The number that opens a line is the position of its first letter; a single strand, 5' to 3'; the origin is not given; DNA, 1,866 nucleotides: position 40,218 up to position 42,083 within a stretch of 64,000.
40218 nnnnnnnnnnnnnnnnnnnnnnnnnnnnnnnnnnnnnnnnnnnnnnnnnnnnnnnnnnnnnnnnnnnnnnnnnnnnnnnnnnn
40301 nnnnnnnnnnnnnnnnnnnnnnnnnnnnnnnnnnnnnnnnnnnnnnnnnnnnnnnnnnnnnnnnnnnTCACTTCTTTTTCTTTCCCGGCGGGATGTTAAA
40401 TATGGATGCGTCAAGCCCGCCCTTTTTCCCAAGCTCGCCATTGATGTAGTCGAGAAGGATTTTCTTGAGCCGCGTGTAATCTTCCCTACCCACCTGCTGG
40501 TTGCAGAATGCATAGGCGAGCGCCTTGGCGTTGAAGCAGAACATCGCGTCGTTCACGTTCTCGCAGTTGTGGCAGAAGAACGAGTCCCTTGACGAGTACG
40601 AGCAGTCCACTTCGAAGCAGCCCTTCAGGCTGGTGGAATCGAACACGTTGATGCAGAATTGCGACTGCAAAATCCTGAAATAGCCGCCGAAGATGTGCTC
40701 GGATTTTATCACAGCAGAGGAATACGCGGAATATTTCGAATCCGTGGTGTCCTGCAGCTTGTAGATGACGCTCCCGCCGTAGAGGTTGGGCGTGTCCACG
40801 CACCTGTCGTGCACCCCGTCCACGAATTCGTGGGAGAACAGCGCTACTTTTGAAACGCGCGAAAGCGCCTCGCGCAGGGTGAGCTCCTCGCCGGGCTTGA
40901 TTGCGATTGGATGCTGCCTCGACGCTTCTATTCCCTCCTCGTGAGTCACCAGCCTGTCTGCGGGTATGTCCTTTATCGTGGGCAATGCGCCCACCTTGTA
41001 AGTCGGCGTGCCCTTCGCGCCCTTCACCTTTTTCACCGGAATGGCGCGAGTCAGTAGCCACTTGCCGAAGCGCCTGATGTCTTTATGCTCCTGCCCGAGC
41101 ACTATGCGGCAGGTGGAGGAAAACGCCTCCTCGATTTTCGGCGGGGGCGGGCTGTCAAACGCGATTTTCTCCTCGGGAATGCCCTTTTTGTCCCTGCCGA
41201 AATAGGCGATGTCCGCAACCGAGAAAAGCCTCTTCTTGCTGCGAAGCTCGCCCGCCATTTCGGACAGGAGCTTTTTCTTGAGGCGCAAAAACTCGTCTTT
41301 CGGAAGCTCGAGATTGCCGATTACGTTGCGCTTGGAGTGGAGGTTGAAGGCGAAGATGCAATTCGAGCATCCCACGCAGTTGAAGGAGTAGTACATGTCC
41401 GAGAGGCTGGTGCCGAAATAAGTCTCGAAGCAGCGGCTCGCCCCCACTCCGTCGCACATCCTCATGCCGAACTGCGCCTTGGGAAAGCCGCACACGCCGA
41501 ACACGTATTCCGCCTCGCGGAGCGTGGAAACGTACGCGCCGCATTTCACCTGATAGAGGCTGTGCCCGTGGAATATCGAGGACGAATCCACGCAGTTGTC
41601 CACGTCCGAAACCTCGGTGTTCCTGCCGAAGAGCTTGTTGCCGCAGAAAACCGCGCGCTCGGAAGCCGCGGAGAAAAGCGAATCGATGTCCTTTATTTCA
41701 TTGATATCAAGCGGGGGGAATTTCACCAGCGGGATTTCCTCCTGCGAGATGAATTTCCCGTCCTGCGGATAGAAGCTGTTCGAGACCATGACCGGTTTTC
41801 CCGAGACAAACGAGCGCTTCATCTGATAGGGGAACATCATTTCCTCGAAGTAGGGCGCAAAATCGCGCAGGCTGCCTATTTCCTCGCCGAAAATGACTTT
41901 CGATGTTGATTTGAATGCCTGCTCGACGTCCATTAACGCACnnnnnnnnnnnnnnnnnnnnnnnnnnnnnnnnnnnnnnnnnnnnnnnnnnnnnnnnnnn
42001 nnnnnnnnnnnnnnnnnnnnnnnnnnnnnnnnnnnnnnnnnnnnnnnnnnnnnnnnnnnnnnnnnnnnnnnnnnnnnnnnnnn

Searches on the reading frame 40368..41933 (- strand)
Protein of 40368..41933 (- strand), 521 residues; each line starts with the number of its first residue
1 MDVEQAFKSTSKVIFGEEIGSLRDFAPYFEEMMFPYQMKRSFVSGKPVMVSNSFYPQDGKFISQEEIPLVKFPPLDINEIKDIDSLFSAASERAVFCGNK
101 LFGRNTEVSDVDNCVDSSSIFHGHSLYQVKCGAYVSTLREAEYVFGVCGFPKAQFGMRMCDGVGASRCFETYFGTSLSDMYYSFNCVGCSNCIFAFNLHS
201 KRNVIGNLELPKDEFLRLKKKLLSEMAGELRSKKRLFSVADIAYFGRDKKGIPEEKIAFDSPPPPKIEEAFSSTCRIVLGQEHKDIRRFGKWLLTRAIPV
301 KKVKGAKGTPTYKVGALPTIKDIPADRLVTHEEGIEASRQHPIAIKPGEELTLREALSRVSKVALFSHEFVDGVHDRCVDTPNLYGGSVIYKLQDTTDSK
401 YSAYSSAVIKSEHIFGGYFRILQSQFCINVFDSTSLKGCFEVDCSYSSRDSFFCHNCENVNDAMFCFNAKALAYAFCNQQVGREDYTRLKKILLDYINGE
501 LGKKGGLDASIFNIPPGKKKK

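Call 3: search_protein_families(library=pfam, proteins=[window:40368-41933:-], max_evalue=0.01)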
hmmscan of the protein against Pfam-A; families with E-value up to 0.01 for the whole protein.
window:40368-41933:- (521 aa): 0 families

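Call 4: search_protein_families(library=ncbifam, proteins=[window:40368-41933:-], max_evalue=0.01)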
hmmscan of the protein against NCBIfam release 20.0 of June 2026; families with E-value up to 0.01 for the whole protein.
window:40368-41933:- (521 aa): 0 families

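Call 5: find_homologous_proteins(query=window:40368-41933:-, max_evalue=0.001)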
Query window:40368-41933:- (521 aa): 662 proteins with E <= 0.001 among 8000 candidates; the best 120 are listed.
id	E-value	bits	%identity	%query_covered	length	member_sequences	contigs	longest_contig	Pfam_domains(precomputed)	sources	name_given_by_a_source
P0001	0.0e+0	1202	100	100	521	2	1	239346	-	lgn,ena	-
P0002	0.0e+0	1059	85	100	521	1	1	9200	-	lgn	-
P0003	0.0e+0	1021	84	100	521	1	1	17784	-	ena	-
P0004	0.0e+0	1019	85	100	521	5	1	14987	-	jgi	-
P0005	0.0e+0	1014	83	100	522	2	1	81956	-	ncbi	ncbi:MAG: hypothetical protein WCY41_03350 [Candidatus Micrarchaeia archaeon]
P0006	4.8e-295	997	82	100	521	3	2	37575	-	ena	-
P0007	2.1e-288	976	79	100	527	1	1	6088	-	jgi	jgi:hypothetical protein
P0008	3.9e-286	968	79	100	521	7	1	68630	-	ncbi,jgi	ncbi:MAG: hypothetical protein WC861_04190 [Candidatus Micrarchaeia archaeon]|jgi:hypothetical prote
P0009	2.7e-283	959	79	100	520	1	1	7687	-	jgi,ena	-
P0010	1.5e-274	930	77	100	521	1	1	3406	-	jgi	jgi:hypothetical protein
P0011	3.3e-272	922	75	100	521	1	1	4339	-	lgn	-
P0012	5.6e-270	915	78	94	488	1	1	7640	-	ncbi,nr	ncbi:MAG: hypothetical protein NT051_06725, partial [Candidatus Micrarchaeota archaeon]|nr:hypotheti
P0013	2.5e-262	890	74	100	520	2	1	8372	-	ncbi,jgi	ncbi:MAG: hypothetical protein WC263_02755 [Candidatus Micrarchaeia archaeon]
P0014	3.5e-262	889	74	100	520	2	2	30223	-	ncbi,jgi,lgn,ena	-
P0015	5.4e-260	882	72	100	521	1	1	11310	-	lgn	-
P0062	7.0e-173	594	51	99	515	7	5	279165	-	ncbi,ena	ncbi:MAG: hypothetical protein AABW86_03570 [Candidatus Micrarchaeota archaeon]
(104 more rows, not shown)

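Call 6: search_solved_structures(query=window:40368-41933:-, max_evalue=10)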
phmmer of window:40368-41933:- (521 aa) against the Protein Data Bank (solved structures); distinct sequences matched with E-value up to 10: 0.

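Call 7: search_protein_families(library=pfam, proteins=[window:40368-41933:-], max_evalue=10)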
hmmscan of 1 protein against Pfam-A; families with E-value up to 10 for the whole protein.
window:40368-41933:- (521 aa): 0 families

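Call 12: find_encoding_contigs(protein=P0062, flank=8000, max_places=3)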
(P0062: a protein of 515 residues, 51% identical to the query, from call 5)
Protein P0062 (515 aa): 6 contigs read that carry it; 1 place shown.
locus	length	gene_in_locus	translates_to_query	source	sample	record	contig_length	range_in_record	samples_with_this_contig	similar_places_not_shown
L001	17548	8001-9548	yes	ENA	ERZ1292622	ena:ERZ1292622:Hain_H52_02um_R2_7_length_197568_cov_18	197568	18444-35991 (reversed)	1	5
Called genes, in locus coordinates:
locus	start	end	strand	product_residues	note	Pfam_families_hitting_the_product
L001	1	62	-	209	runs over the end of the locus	PF03876:SHS2_Rpb7-N, PF00575:S1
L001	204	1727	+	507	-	PF00587:tRNA-synt_2b, PF03129:HGTP_anticodon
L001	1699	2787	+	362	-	-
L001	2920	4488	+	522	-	PF00331:Glyco_hydro_10 (weak), PF02449:Glyco_hydro_42 (weak)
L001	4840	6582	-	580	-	PF02355:SecD_SecF_C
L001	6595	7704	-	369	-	PF02355:SecD_SecF_C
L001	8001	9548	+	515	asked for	-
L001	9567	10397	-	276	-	PF13847:Methyltransf_31 (faint), PF08241:Methyltransf_11 (faint), PF08242:Methyltransf_12 (weak), PF13649:Methyltransf_25 (faint)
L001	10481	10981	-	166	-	-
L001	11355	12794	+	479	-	PF04715:, PF00425:Chorismate_bind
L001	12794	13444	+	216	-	PF00117:GATase, PF07722:Peptidase_C26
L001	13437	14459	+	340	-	PF02885:Glycos_trans_3N, PF00591:Glycos_transf_3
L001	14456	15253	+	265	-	PF00218:IGPS, PF04131:NanE (weak)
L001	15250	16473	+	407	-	PF00291:PALP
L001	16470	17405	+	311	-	PF00290:Trp_syntA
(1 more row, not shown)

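Call 13: find_related_loci(query=A1, collection=genome_contigs, flank=10000)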
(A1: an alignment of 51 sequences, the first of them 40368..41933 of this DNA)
Query A1 (521 aa) in genome_contigs; peptide patterns used: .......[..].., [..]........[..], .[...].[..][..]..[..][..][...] (x = any residue, [..] = any of these).
216 stretches matched a pattern; 115 encode a relative of the query (tblastn E <= 1e-3); the best 80 are kept; 78 distinct loci.
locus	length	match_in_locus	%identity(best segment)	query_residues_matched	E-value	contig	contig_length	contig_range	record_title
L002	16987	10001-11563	83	1-521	0e+0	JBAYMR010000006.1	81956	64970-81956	MAG: Candidatus Micrarchaeia archaeon isolate SO_2016_LW1_44 scaffold00146_LW64-88_2016, whole genome shotgun sequence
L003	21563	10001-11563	79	1-521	0e+0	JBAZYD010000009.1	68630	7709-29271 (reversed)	MAG: Candidatus Micrarchaeia archaeon isolate SO_2017_GW1_72 NODE_2290_length_68630_cov_1.342160_OW334_2017, whole genom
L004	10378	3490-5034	79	1-515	0e+0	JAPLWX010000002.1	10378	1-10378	MAG: Candidatus Micrarchaeota archaeon isolate LacPavin_0419_WC90_MAG_54_17 LacPavin_0419_WC90_scaffold_184485, whole ge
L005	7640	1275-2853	78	1-521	0e+0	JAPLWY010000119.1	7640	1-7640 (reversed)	MAG: Candidatus Micrarchaeota archaeon isolate LacPavin_0419_WC90_MAG_52_6 LacPavin_0419_WC90_scaffold_782934, whole gen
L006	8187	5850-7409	74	1-521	0e+0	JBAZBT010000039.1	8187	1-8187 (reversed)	MAG: Candidatus Micrarchaeia archaeon isolate SO_2017_GW1_119 NODE_32850_length_8187_cov_0.850744_OW334_2017, whole geno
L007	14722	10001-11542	71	1-515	0e+0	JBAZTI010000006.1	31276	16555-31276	MAG: Candidatus Micrarchaeia archaeon isolate SO_2017_GW1_2 NODE_6232_length_31276_cov_0.934990_OW334_2017, whole genome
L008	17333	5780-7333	63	1-519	0e+0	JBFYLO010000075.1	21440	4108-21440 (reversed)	MAG: Candidatus Micrarchaeota archaeon isolate PPR_0038 k121_7576725, whole genome shotgun sequence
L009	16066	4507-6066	60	3-521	0e+0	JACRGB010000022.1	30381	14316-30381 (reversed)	MAG: Candidatus Micrarchaeota archaeon isolate NC_groundwater_1740_Pr3_B-0.1um_41_29 SR-2_scaffold_141_1649765, whole ge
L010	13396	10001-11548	60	1-517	0e+0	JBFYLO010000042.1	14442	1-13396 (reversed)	MAG: Candidatus Micrarchaeota archaeon isolate PPR_0038 k121_5861285, whole genome shotgun sequence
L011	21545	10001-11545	60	1-517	0e+0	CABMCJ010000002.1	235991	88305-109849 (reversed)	uncultured archaeon isolate LFW-35 genome assembly, contig: LFW35_2, whole genome shotgun sequence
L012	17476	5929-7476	59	1-517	0e+0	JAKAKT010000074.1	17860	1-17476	MAG: Candidatus Micrarchaeota archaeon isolate WY4.bin88 NODE_3837_length_17860_cov_2.183725, whole genome shotgun seque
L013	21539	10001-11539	59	1-521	0e+0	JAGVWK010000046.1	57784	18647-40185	Candidatus Micrarchaeota archaeon isolate RIFCSPHIGHO2_02_FULL_50_12 rifcsphigho2_02_scaffold_1659, whole genome shotgun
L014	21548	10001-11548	60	1-518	0e+0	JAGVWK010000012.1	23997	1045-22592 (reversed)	Candidatus Micrarchaeota archaeon isolate RIFCSPHIGHO2_02_FULL_50_12 rifcsphigho2_02_scaffold_5626, whole genome shotgun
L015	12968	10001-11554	57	1-520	0e+0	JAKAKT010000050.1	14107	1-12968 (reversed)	MAG: Candidatus Micrarchaeota archaeon isolate WY4.bin88 NODE_5384_length_14107_cov_2.175680, whole genome shotgun seque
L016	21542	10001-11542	58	1-515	0e+0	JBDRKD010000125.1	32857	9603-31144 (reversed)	MAG: Candidatus Micrarchaeota archaeon isolate MEGAHIT-group-1.694 k141_3528652, whole genome shotgun sequence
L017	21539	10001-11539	56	1-514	0e+0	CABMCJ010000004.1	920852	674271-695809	uncultured archaeon isolate LFW-35 genome assembly, contig: LFW35_4, whole genome shotgun sequence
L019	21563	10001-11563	59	1-521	0e+0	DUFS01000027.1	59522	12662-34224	MAG TPA_asm: Candidatus Micrarchaeota archaeon isolate UBA10161 contig_16139, whole genome shotgun sequence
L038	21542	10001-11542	44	7-521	3e-143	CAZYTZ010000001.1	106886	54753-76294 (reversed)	MAG TPA_asm: Candidatus Micrarchaeota archaeon isolate SRP178699_co1_434 genome assembly, contig: NODE_105_length_106886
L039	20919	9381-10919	45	2-520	1e-142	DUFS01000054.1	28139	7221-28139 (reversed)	MAG TPA_asm: Candidatus Micrarchaeota archaeon isolate UBA10161 contig_34335, whole genome shotgun sequence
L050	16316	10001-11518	44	7-521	2e-131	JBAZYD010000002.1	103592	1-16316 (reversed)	MAG: Candidatus Micrarchaeia archaeon isolate SO_2017_GW1_72 NODE_1324_length_103592_cov_1.307872_OW334_2017, whole geno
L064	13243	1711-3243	37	1-512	2e-99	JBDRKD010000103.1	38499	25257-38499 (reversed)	MAG: Candidatus Micrarchaeota archaeon isolate MEGAHIT-group-1.694 k141_7814797, whole genome shotgun sequence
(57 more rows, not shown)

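Call 18: predict_structure(alignment_id=A1)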
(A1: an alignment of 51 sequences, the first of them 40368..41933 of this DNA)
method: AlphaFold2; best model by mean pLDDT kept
length: 521 residues; sequences in the alignment: 51
mean_pLDDT: 88.1   pTM: 0.86
mean pLDDT of the five models: 88.1, 87.6, 85.9, 85.0, 80.1
residues with pLDDT >= 90: 313; 70-90: 150; 50-70: 56; < 50: 2
segments of 3 or more residues with pLDDT < 50: none
pLDDT, mean of each block of 10 residues (from residue 1): 93 97 95 90 92 86 89 89 92 85 63 64 68 83 90 93 94 95 97 97 97 97 98 96 90 84 94 93 95 90 94 89 95 95 93 97 95 89 90 91 91 85 79 62 60 68 85 89 94 95 91 72 34
secondary structure, 60 per line:
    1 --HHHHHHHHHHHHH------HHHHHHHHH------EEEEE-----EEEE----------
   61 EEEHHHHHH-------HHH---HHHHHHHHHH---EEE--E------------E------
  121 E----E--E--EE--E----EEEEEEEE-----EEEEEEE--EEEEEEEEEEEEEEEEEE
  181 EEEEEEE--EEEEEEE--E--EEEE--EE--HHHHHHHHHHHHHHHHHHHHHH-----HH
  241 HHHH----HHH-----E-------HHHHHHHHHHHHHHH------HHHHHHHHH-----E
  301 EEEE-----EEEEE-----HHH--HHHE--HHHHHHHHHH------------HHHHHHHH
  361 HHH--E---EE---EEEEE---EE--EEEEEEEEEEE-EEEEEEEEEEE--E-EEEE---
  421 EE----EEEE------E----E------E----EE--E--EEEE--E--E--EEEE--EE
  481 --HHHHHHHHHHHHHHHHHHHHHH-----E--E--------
elements in order: H3-15 H22-30 E37-41 E47-50 E61-63 H64-69 H83-92 E96-98 E141-148 E154-160 E163-187 E190-196 E202-205 H212-233 H239-244 H265-279 H286-294 E300-304 E310-314 H331-340 H353-363 E375-379 E387-397 E399-409 E414-417 E427-430 E461-464 E473-476 H483-504

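Call 20: search_protein_representatives(alignment_id=A1)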
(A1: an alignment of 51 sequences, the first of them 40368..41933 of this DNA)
Query: 51 sequences, 521 profile positions. Proteins with E-value up to 0.001 (for the whole library): 1385; up to 1e-10: 495; up to 1e-30: 319. The best 150 are listed.
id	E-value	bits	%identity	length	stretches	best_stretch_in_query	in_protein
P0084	1.0e-225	766.9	-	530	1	3-516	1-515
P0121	8.3e-214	727.6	-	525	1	5-518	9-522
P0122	4.4e-192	655.9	-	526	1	3-519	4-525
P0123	6.2e-178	609.2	-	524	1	3-516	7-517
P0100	7.0e-162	556.2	-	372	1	3-370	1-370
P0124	5.4e-157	540.1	-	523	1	3-517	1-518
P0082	8.0e-157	539.6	-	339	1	182-518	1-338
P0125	3.2e-156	537.6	-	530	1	4-519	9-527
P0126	2.7e-154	531.2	-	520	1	3-517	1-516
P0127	6.2e-151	520.1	-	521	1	3-516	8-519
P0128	1.5e-147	508.9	-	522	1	3-518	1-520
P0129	9.3e-146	503.0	-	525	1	4-515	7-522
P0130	9.3e-144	496.5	-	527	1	5-517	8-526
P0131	3.5e-143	494.5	-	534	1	4-517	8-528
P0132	6.7e-143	493.6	-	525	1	2-515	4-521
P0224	7.1e-101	355.0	-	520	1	2-517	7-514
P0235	1.8e-94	333.9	-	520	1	1-518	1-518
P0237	1.9e-93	330.4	-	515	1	3-515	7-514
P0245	4.6e-90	319.3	-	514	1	3-514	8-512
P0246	1.5e-88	314.3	-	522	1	3-517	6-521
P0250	2.8e-87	310.1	-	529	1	3-514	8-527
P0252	1.9e-86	307.3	-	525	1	3-514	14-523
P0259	7.5e-82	292.2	-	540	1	3-515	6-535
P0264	1.1e-77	278.4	-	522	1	3-511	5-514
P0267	2.6e-76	273.9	-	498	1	3-497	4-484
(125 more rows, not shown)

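Call 23: fold_search(model_id=the predicted structure, library=pdb)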
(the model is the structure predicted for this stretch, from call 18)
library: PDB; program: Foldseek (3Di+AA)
matches with E <= 10: 225; with E <= 0.001: 0
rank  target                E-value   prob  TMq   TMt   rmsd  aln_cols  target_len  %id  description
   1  7zw9                  1.1e-01  0.16  0.10  0.19  11.6       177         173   11  Crystal structure of a gamma-carbonic anhydrase from the pathogenic bacterium Burkholderia pseudomallei (released 2022-09-07)
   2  3kwc_B                1.8e-01  0.11  0.09  0.16  11.7       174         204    4  Oxidized, active structure of the beta-carboxysomal gamma-Carbonic Anhydrase, CcmM (released 2010-02-23)
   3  6p83_C                1.9e-01  0.03  0.08  0.11  20.4       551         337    7  E.coli LpxD in complex with compound 1o (released 2019-08-28)
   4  7d6c_1                2.0e-01  0.10  0.07  0.17  10.8       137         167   11  Crystal structure of CcmM N-terminal domain in complex with CcmN (released 2021-08-04)
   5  7aqq_x                2.2e-01  0.23  0.12  0.23  10.1       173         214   13  Cryo-EM structure of Arabidopsis thaliana Complex-I (membrane core) (released 2021-12-08)
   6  4aaw                  2.2e-01  0.08  0.08  0.09  11.5       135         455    8  S.pneumoniae GlmU in complex with an antibacterial inhibitor (released 2012-02-15)
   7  4e79_A                2.2e-01  0.03  0.09  0.12  20.0       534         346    8  Structure of LpxD from Acinetobacter baumannii at 2.66A resolution (P4322 form) (released 2013-01-16)
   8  3ixc                  2.3e-01  0.10  0.10  0.20  10.7       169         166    9  Crystal structure of hexapeptide transferase family protein from Anaplasma phagocytophilum (released 2009-09-22)
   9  4ac3                  2.3e-01  0.07  0.08  0.09  11.7       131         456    8  S.pneumoniae GlmU in complex with an antibacterial inhibitor (released 2012-02-15)
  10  8bef_y                2.4e-01  0.11  0.10  0.16  14.4       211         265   12  Cryo-EM structure of the Arabidopsis thaliana I+III2 supercomplex (CI membrane core) (released 2023-01-11)
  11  3bsy_A                2.4e-01  0.06  0.08  0.13  15.3       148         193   11  PglD from Campylobacter jejuni, NCTC 11168, in complex with acetyl coenzyme A (released 2008-07-29)
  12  4ihg_C                2.4e-01  0.06  0.08  0.11  18.9       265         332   10  Chasing Acyl Carrier Protein Through a Catalytic Cycle of Lipid A Production (released 2013-11-13)
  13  4ihg_A                2.4e-01  0.06  0.09  0.12  19.5       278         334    8  Chasing Acyl Carrier Protein Through a Catalytic Cycle of Lipid A Production (released 2013-11-13)
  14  6sc4_A                2.9e-01  0.14  0.11  0.23  11.3       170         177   11  Gamma-Carbonic Anhydrase from the Haloarchaeon Halobacterium sp. (released 2020-04-22)
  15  7ar9_y                2.9e-01  0.06  0.07  0.10  12.6       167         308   10  Cryo-EM structure of Polytomella Complex-I (membrane arm) (released 2021-12-08)
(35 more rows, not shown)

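Call 26: search_protein_families(library=padloc, proteins=[window:40368-41933:-], max_evalue=1)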
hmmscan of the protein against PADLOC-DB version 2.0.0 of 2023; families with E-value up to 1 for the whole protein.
window:40368-41933:- (521 aa): 0 families

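Call 27: search_protein_families(library=phrogs, proteins=[window:40368-41933:-], max_evalue=1)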
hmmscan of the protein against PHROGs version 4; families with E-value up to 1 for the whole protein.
window:40368-41933:- (521 aa): 0 families

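Call 29: search_solved_structures(query=A1, max_evalue=10, show_alignments=2)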
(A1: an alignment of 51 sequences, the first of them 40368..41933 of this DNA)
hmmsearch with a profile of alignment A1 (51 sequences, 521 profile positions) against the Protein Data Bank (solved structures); distinct sequences matched with E-value up to 10: 3.
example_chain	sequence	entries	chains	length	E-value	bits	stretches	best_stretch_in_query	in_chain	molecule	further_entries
2n1a_B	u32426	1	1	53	1.1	11.1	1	441-477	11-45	CREB-binding protein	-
6ds6_A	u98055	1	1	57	1.2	11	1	441-474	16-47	Histone H3 peptide-Histone acetyltransferase p300 Chimeric protein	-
1tot_A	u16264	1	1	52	1.4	10.7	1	441-476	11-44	CREB-binding protein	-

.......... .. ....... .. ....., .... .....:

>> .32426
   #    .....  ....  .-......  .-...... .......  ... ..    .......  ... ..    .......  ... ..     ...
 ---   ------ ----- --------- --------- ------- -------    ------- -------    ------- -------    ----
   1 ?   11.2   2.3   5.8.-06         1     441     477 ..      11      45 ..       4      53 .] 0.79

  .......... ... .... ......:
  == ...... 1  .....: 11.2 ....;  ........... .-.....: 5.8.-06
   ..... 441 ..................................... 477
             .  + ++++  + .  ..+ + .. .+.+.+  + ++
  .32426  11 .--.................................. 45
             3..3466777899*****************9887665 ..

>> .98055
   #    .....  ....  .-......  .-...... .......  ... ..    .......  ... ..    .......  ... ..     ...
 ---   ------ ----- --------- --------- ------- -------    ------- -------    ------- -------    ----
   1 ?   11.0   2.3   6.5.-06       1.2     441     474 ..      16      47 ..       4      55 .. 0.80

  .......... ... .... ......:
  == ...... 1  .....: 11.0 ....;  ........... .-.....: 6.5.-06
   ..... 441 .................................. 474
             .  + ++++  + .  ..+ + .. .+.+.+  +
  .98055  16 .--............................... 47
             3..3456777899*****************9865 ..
